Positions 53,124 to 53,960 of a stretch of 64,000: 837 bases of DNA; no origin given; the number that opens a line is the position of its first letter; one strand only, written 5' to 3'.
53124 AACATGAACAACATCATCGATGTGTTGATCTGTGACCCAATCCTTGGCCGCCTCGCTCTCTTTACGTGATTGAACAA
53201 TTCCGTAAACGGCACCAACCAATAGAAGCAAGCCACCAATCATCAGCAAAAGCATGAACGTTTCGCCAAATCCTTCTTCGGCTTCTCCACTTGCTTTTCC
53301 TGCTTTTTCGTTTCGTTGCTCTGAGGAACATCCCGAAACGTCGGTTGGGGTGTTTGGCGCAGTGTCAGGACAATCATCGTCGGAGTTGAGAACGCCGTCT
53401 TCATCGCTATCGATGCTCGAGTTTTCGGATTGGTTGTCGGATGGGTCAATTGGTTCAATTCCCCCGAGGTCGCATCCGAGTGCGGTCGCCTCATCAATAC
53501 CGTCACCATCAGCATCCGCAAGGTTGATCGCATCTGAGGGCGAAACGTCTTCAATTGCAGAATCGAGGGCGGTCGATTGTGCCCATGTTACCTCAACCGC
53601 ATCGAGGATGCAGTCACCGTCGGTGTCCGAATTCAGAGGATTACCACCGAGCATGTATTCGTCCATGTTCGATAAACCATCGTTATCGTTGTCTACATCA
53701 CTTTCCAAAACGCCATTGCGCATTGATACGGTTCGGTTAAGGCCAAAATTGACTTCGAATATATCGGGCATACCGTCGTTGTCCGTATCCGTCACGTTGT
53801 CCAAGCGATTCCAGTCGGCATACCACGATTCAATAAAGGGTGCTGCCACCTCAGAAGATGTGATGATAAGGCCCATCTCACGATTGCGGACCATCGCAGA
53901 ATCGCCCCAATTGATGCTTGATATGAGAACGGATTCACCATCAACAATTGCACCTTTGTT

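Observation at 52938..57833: Giant surface protein with six lamin-tail domains fused to a complete double-HKD PLD domain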

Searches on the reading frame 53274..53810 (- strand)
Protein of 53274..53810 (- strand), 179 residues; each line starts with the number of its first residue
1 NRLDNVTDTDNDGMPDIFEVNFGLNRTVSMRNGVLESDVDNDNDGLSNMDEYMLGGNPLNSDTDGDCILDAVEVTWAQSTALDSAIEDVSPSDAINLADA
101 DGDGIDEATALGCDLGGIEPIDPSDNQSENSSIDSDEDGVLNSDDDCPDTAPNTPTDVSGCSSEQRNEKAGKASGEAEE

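Call 48: search_protein_families(library=pfam, proteins=[window:53274-53810:-], max_evalue=10)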
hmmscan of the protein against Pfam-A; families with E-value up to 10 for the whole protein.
window:53274-53810:- (179 aa): 2 families
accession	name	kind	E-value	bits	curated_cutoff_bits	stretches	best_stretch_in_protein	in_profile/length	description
PF18884.5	TSP3_bac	-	8.7e-05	22.7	25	3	8-21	1-14/22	Bacterial TSP3 repeat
PF02412.23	TSP_3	-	1.8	8.8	25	2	134-151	15-32/36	Thrombospondin type 3 repeat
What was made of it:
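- On Thrombospondin type 3 repeat (TSP_3 PF02412, TSP3_bac PF18884): TSP3_bac 22.7 bits against a cut-off of 25 (call 48).
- Checked: The bacterial TSP3_bac repeat is recovered only below threshold (22.7 bits against cut-off 25, 3 stretches; call 48).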
